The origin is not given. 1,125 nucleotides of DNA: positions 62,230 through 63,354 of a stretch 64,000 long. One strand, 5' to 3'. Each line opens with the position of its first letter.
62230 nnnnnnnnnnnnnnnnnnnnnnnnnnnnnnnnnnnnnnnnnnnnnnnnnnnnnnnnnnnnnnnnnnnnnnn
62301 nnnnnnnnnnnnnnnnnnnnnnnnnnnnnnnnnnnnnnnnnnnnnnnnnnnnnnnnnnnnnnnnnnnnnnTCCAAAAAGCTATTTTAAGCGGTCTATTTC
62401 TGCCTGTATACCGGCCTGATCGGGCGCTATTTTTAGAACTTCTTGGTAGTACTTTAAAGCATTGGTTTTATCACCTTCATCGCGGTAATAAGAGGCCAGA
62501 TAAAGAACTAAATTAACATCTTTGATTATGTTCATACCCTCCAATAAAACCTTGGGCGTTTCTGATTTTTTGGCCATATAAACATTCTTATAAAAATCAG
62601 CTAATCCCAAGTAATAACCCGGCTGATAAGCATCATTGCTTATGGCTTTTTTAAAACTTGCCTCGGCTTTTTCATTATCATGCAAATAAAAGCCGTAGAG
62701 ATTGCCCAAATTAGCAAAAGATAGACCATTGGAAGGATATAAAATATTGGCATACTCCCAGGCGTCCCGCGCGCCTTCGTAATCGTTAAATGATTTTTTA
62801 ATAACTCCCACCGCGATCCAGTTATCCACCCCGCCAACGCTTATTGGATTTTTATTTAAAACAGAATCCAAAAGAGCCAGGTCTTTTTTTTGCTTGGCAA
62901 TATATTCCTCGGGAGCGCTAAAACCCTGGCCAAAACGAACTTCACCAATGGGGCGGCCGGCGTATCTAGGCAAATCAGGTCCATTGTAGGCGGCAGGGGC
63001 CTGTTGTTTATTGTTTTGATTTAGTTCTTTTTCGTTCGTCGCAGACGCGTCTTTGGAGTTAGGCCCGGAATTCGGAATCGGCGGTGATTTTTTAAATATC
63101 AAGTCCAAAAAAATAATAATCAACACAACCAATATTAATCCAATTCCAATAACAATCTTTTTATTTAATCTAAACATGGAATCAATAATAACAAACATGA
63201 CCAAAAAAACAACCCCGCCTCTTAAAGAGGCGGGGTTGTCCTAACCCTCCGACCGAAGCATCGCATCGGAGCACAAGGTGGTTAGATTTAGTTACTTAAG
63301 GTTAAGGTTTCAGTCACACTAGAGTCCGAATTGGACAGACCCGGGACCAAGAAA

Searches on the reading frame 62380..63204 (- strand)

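Call 10: search_protein_families(library=pfam, max_evalue=0.00001, proteins=[window:62380-63204:-])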
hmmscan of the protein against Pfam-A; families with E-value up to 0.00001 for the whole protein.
window:62380-63204:- (274 aa): 3 families
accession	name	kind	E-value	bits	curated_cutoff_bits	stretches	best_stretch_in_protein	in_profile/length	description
PF07719.23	TPR_2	-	9.1e-09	35.2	27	0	235-262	6-33/34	Tetratricopeptide repeat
PF13181.12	TPR_8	-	3.1e-07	30.5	25.7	0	236-262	7-33/34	Tetratricopeptide repeat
PF13428.12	TPR_14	-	6.3e-07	29.9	23.5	0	231-266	2-37/44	Tetratricopeptide repeat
